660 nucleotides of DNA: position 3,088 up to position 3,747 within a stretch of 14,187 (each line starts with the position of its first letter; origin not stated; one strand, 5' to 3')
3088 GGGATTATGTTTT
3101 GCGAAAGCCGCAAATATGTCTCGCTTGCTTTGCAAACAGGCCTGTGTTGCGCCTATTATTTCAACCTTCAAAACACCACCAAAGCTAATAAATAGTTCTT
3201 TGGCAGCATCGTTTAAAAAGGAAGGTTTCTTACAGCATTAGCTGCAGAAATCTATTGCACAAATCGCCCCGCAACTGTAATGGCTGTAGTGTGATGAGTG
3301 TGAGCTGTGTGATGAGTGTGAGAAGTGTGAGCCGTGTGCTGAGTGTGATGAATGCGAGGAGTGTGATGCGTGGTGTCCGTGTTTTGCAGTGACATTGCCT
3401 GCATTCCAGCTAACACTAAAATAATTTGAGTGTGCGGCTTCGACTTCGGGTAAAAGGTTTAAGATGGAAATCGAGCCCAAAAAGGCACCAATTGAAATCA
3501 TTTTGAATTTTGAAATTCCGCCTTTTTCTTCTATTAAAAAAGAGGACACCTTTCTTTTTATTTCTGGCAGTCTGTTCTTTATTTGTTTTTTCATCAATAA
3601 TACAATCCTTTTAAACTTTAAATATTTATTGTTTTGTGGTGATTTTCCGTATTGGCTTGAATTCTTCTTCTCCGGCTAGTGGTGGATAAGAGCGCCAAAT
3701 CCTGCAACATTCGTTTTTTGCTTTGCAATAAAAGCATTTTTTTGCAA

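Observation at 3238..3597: Peptide with 11 contiguous H-x-S triplets, a Cys-x3-Cys-x4-Cys tail, and a signal-like leader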

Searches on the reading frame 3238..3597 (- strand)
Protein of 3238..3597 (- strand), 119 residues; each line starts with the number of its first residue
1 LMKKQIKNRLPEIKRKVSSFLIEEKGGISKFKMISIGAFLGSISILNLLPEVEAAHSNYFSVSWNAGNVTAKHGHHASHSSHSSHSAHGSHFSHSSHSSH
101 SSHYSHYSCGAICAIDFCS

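Call 3: search_protein_families(library=pfam, proteins=[window:3238-3597:-], max_evalue=0.01)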
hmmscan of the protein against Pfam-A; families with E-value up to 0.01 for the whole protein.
window:3238-3597:- (119 aa): 0 families

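Call 5: search_protein_families(library=ncbifam, proteins=[window:3238-3597:-], max_evalue=0.01)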
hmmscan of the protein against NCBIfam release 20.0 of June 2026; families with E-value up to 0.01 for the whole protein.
window:3238-3597:- (119 aa): 3 families
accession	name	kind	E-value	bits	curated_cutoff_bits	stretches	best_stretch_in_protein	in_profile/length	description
NF038309.1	HisXaaSer_A3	equivalog_domain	1e-08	34.9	65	1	10-88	2-79/81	His-Xaa-Ser repeat protein HxsA3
NF038313.3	HisXaaSer_A4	exception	2e-07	31.8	55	1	10-109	2-90/93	His-Xaa-Ser repeat protein HxsA4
NF038296.1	HisXaaSer_A2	equivalog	0.0053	17.8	48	0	65-90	69-94/96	His-Xaa-Ser repeat protein HxsA2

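Call 16: find_homologous_proteins(query=window:3238-3597:-, max_evalue=0.01)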
Query window:3238-3597:- (119 aa): 17 proteins with E <= 0.01 among 639 candidates.
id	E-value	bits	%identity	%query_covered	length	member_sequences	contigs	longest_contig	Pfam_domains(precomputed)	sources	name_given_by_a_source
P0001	9.8e-69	246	100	99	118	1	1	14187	-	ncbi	ncbi:MAG: hypothetical protein QXK06_04815 [Candidatus Diapherotrites archaeon]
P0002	1.7e-46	175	78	62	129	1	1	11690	-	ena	-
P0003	4.5e-43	164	70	64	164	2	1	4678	-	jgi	jgi:hypothetical protein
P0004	1.1e-41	159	62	77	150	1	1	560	-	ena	-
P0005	3.4e-41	158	49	97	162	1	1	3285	-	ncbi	-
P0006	1.1e-38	150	58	99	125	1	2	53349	-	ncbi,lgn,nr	ncbi:MAG: hypothetical protein NT067_05495 [Candidatus Diapherotrites archaeon]|nr:hypothetical prot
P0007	1.2e-37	146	74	58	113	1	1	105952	-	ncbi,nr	ncbi:MAG: hypothetical protein NT067_05100 [Candidatus Diapherotrites archaeon]|nr:hypothetical prot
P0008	1.5e-36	143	70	55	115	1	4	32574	-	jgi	-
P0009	2.9e-27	113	61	60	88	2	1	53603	-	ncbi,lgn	ncbi:MAG: hypothetical protein QXY62_03100 [Candidatus Altiarchaeota archaeon]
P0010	1.6e-25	107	56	61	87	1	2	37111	-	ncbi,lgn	-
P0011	3.0e-13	68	48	45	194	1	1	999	PF13884.12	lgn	-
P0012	4.7e-13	67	44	55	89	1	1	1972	-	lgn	-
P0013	8.9e-10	57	41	55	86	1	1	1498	-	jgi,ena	-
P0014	2.5e-9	55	-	-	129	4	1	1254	-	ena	-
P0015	3.9e-6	45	22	77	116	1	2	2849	-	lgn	-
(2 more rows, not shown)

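Call 18: find_encoding_contigs(protein=P0006, flank=10000, max_places=2)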
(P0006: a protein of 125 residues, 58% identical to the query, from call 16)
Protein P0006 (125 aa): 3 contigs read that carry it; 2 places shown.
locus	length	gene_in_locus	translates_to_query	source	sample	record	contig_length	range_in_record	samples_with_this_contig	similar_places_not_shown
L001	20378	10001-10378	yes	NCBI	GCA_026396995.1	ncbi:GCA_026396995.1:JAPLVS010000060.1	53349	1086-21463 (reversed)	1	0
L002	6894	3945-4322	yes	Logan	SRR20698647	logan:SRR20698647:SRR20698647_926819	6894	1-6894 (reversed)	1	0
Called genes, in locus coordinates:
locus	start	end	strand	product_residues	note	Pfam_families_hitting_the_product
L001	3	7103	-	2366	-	PF10102:DUF2341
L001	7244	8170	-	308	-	PF04055:Radical_SAM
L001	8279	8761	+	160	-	PF27806:HxsD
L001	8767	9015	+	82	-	-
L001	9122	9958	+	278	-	PF04055:Radical_SAM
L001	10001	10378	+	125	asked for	-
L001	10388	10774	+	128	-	-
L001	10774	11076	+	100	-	-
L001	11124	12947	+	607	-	PF04055:Radical_SAM (weak)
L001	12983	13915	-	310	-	PF04055:Radical_SAM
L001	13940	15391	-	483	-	PF04055:Radical_SAM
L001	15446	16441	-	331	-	PF04055:Radical_SAM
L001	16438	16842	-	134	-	PF06819:Arc_PepC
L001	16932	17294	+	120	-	-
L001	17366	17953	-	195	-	-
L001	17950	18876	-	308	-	PF04055:Radical_SAM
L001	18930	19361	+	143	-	-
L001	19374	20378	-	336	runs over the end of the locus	-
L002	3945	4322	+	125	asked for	-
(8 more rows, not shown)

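Call 19: find_encoding_contigs(protein=P0007, flank=10000, max_places=2)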
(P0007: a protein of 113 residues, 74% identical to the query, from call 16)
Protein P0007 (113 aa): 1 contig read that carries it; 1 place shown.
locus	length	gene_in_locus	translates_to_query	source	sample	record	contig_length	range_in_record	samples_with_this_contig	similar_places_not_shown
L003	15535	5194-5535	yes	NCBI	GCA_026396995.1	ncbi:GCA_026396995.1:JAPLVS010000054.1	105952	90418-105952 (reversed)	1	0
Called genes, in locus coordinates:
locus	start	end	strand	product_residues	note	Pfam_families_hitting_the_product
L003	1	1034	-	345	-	?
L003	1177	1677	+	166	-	PF27806:HxsD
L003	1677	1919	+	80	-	-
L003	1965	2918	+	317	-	PF04055:Radical_SAM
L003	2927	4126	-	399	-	PF02636:Methyltransf_28, PF13649:Methyltransf_25 (weak), PF08241:Methyltransf_11 (faint)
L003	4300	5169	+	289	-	PF04055:Radical_SAM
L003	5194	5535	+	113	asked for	-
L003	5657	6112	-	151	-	-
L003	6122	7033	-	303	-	PF04055:Radical_SAM, PF13353:Fer4_12 (weak)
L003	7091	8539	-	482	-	PF04055:Radical_SAM, PF13353:Fer4_12 (weak), PF13186:SPASM (weak)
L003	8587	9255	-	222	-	-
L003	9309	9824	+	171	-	-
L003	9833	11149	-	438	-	PF02310:B12-binding, PF04055:Radical_SAM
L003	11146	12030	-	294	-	PF04055:Radical_SAM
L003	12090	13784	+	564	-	PF13231:PMT_2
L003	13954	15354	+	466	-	PF02310:B12-binding, PF04055:Radical_SAM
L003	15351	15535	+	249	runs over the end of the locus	PF00535:Glycos_transf_2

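Call 20: find_encoding_contigs(protein=P0009, flank=10000, max_places=2)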
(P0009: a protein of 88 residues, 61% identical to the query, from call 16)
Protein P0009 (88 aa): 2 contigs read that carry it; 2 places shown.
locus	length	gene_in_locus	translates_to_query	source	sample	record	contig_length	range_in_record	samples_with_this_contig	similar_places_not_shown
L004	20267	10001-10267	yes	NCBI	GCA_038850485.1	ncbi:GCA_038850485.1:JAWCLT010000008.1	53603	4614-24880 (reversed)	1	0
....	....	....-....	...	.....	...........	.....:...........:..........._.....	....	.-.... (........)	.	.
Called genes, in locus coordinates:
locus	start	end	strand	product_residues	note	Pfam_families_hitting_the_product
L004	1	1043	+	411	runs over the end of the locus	PF01546:Peptidase_M20 (weak), PF04389:Peptidase_M28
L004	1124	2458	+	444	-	PF04055:Radical_SAM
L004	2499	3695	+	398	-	PF04055:Radical_SAM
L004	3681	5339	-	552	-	PF13231:PMT_2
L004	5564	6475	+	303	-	PF06819:Arc_PepC (weak)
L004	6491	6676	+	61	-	-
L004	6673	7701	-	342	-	PF04055:Radical_SAM, PF13353:Fer4_12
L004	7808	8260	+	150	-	PF27806:HxsD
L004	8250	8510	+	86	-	PF27806:HxsD (weak)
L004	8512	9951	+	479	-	PF04055:Radical_SAM, PF13353:Fer4_12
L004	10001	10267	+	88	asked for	-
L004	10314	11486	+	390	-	PF04055:Radical_SAM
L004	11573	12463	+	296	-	PF04055:Radical_SAM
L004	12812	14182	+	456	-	PF13231:PMT_2 (weak)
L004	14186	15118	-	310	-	PF04055:Radical_SAM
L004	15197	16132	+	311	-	PF04055:Radical_SAM, PF13353:Fer4_12 (weak)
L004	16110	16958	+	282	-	PF04467:DUF483 (weak)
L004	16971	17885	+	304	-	PF04055:Radical_SAM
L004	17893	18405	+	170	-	-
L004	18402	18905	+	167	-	-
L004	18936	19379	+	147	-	-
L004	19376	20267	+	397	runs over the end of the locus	-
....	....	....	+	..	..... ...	-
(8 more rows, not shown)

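Call 21: find_encoding_contigs(protein=P0010, flank=10000, max_places=1)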
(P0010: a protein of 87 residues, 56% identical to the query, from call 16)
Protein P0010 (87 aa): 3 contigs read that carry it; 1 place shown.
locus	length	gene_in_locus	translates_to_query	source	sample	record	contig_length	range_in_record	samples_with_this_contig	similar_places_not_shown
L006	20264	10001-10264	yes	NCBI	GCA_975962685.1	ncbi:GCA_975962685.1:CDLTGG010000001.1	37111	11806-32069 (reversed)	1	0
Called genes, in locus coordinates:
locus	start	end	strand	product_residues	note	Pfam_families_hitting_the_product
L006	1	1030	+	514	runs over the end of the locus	PF02310:B12-binding, PF04055:Radical_SAM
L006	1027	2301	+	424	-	PF23545:Zn_ribbon_HMPTM, PF04055:Radical_SAM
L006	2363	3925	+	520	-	PF02310:B12-binding, PF04055:Radical_SAM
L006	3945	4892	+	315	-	PF04055:Radical_SAM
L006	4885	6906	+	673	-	-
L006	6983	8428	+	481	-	PF04055:Radical_SAM, PF13353:Fer4_12 (weak)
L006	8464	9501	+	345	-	PF01478:Peptidase_A24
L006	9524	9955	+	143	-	PF27806:HxsD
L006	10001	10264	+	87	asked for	-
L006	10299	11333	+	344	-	PF13353:Fer4_12 (weak), PF04055:Radical_SAM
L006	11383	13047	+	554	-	PF13231:PMT_2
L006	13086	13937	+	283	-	PF04055:Radical_SAM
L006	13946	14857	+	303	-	PF04055:Radical_SAM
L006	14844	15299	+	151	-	-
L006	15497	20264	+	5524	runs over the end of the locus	?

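Call 22: find_encoding_contigs(protein=P0008, flank=10000, max_places=1)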
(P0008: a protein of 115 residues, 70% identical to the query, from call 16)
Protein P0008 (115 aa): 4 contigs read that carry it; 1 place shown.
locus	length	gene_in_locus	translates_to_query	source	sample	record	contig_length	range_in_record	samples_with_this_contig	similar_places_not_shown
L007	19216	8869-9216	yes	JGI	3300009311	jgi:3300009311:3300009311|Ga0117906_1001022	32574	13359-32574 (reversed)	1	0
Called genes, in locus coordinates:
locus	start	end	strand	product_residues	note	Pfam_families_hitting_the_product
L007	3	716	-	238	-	?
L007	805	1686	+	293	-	-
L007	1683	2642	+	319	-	PF01633:Choline_kinase (weak), PF01636:APH, PF03881:Fructosamin_kin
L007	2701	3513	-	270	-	PF04055:Radical_SAM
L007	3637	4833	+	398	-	PF13439:Glyco_transf_4, PF13579:Glyco_trans_4_4 (weak), PF00534:Glycos_transf_1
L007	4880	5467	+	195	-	PF27806:HxsD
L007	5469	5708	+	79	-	-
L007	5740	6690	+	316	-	PF04055:Radical_SAM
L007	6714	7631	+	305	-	PF04055:Radical_SAM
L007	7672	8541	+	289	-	PF04055:Radical_SAM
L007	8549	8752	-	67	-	PF00881:Nitroreductase (weak)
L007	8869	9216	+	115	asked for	-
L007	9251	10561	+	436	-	PF04055:Radical_SAM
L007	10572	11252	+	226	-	PF02517:Rce1-like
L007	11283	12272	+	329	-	PF04055:Radical_SAM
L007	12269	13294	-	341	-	-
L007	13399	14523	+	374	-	PF04055:Radical_SAM, PF13186:SPASM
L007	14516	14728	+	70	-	-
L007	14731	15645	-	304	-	PF04055:Radical_SAM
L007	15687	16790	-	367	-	PF01478:Peptidase_A24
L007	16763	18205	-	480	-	PF04055:Radical_SAM, PF13353:Fer4_12 (weak), PF13186:SPASM (weak)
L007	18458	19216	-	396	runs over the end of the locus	PF13489:Methyltransf_23 (weak), PF08241:Methyltransf_11, PF08242:Methyltransf_12, PF13649:Methyltransf_25, PF13847:Methyltransf_31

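Call 23: find_encoding_contigs(protein=P0002, flank=10000, max_places=1)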
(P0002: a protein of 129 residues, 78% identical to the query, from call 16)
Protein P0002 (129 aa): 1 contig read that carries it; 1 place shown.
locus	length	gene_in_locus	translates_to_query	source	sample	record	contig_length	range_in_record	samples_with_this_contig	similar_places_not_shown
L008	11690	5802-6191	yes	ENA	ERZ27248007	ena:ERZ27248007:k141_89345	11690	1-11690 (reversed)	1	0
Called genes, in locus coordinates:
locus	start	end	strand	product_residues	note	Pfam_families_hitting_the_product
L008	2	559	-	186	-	?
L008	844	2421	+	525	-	PF02366:PMT, PF13231:PMT_2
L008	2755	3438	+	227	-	-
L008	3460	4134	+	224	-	-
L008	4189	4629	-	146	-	PF01797:Y1_Tnp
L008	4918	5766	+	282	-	PF04055:Radical_SAM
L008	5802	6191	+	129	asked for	-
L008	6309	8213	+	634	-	PF13353:Fer4_12 (weak), PF04055:Radical_SAM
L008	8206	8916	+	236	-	PF02517:Rce1-like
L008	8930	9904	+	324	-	PF04055:Radical_SAM, PF13353:Fer4_12 (faint)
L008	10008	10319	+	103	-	PF00583:Acetyltransf_1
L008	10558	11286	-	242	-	-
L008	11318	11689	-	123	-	?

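Call 25: search_protein_families(library=ncbifam, alignment_id=A1, max_evalue=0.01)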
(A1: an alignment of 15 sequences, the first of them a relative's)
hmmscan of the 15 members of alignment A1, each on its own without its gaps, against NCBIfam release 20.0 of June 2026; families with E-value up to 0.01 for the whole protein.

A. member 1, P0001 (118 aa): 3 families
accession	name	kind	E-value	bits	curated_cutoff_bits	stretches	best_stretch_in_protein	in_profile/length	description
NF038309.1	HisXaaSer_A3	equivalog_domain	9.5e-09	34.9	65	1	9-87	2-79/81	His-Xaa-Ser repeat protein HxsA3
NF038313.3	HisXaaSer_A4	exception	1.9e-07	31.9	55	1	9-108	2-90/93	His-Xaa-Ser repeat protein HxsA4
NF038296.1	HisXaaSer_A2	equivalog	0.0052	17.8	48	0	64-89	69-94/96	His-Xaa-Ser repeat protein HxsA2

B. families by the number of members that match (of 15 scanned): 7 families
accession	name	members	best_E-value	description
NF038313.3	HisXaaSer_A4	15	1.7e-26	His-Xaa-Ser repeat protein HxsA4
NF038309.1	HisXaaSer_A3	15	9.4e-15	His-Xaa-Ser repeat protein HxsA3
NF038296.1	HisXaaSer_A2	5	0.00022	His-Xaa-Ser repeat protein HxsA2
TIGR03979.1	His_Ser_Rich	2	8e-07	His-Xaa-Ser repeat protein HxsA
NF038329.2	gly_rich_SclB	1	5.1e-06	LPXTG-anchored collagen-like adhesin Scl2/SclB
NF038330.1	adhesin_SclA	1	8.6e-05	LPXTG-anchored collagen-like adhesin Scl1/SclA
NF046116.1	adhesin_Lcl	1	0.0024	collagen-like adhesin Lcl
